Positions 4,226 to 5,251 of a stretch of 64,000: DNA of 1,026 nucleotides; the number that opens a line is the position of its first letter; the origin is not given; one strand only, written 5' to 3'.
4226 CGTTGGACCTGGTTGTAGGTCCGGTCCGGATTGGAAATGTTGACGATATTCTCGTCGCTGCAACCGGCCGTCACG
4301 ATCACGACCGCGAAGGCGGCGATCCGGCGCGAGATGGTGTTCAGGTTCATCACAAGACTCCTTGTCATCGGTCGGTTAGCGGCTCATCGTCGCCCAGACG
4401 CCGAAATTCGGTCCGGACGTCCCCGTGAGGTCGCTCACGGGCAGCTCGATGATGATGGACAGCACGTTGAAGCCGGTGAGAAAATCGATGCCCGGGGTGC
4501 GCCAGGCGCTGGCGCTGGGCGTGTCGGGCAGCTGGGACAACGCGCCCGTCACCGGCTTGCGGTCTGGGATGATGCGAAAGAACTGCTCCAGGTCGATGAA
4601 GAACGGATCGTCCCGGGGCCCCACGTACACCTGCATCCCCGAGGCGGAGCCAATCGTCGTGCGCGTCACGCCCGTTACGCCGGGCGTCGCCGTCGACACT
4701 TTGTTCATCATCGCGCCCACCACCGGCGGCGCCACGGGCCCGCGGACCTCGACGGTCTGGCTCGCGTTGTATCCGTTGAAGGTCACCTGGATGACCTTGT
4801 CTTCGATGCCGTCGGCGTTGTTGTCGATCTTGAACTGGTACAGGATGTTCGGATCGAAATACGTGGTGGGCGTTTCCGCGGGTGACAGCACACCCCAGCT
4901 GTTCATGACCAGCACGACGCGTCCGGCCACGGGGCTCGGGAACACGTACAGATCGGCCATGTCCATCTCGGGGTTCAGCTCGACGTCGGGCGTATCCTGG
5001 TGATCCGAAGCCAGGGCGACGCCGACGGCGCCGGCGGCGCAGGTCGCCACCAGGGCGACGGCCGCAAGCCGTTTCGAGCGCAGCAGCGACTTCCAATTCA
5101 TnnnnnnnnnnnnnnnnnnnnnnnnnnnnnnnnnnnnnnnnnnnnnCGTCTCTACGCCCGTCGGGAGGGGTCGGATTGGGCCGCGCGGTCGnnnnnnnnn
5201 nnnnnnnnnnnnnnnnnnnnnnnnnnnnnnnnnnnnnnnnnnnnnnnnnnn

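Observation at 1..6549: ECF-sigma-headed eight-gene operon: TonB-dependent receptor, DUF6702, HupE/UreJ, TPR and a split DUF4331 pair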

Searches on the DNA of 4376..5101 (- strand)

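Call 85: search_rna_families(sources=[L095, L099, L101, L102, L105, L107, L134, L087, L089], threshold=gathering)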
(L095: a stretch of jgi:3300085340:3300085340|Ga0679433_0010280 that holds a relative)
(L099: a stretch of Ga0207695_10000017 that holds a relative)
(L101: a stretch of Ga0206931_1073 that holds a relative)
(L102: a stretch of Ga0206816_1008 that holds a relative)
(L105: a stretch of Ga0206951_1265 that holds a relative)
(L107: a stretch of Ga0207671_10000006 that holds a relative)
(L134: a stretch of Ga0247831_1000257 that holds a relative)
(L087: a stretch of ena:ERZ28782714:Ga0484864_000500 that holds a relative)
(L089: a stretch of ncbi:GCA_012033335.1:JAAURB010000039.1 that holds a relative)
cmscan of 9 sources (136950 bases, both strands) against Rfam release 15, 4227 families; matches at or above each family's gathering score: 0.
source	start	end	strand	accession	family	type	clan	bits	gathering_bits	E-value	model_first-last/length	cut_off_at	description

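Call 86: search_rna_families(sources=[L093, L091, L108, L124, L135, L139, L148, L155, L167], threshold=gathering)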
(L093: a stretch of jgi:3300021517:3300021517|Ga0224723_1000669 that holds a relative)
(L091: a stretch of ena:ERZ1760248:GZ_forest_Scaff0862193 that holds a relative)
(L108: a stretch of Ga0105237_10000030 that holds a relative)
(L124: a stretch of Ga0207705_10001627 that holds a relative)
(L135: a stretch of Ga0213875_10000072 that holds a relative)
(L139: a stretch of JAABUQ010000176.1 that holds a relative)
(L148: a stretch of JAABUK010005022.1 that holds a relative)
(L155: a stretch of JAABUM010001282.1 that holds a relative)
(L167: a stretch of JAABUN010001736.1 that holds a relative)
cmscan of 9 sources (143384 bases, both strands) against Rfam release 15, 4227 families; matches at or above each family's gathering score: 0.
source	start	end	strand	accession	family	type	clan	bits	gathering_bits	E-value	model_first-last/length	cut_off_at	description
